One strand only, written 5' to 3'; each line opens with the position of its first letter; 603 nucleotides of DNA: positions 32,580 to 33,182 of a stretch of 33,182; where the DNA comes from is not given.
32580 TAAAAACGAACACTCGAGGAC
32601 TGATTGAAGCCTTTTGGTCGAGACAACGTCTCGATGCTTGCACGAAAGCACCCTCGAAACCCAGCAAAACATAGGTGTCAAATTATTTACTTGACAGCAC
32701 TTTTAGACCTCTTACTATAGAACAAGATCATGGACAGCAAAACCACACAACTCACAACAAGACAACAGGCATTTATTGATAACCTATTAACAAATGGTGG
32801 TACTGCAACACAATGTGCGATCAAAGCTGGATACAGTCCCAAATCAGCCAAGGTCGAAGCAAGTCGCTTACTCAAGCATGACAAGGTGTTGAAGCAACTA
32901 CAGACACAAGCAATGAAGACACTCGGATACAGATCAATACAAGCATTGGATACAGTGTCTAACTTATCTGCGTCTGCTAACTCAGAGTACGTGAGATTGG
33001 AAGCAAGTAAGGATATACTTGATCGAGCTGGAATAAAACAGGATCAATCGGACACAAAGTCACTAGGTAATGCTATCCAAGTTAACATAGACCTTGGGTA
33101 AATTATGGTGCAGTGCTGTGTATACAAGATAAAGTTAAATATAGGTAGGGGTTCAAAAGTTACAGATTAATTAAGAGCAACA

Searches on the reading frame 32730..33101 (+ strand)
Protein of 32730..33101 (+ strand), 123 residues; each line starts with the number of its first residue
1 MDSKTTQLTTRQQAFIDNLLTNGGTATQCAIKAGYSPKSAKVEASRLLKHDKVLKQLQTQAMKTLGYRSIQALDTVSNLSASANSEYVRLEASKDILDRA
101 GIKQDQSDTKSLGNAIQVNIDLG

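Call 6: search_protein_families(library=phrogs, proteins=[window:32730-33101:+], max_evalue=1)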
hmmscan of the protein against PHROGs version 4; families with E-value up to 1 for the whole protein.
window:32730-33101:+ (123 aa): 9 families
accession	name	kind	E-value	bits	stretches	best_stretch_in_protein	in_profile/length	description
phrog_51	-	head and packaging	9.4e-15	56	1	4-61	85-142/261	terminase small subunit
phrog_2538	-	head and packaging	8.2e-13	49.6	1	7-117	2-108/129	terminase small subunit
phrog_17390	-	unknown function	1.7e-12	48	1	7-61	2-55/69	-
phrog_641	-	head and packaging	2.3e-11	45.5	1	8-65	3-59/162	terminase small subunit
phrog_2606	-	head and packaging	8.3e-07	29.6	1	6-74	87-155/310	terminase small subunit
phrog_32222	-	unknown function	0.00063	20.5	1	9-73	93-156/241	-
phrog_4044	-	head and packaging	0.065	13.7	1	8-40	25-56/180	terminase small subunit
phrog_25930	-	unknown function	0.18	12.9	1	73-107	14-48/164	-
phrog_25683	-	unknown function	0.25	12.7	1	34-96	13-75/118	-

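Call 7: search_protein_families(library=pfam, proteins=[window:32730-33101:+], max_evalue=1)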
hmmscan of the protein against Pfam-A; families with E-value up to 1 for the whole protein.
window:32730-33101:+ (123 aa): 1 family
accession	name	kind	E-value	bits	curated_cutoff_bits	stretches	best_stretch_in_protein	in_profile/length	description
PF03592.21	Terminase_2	-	3.2e-13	50.9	26.1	1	8-87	1-79/141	Terminase small subunit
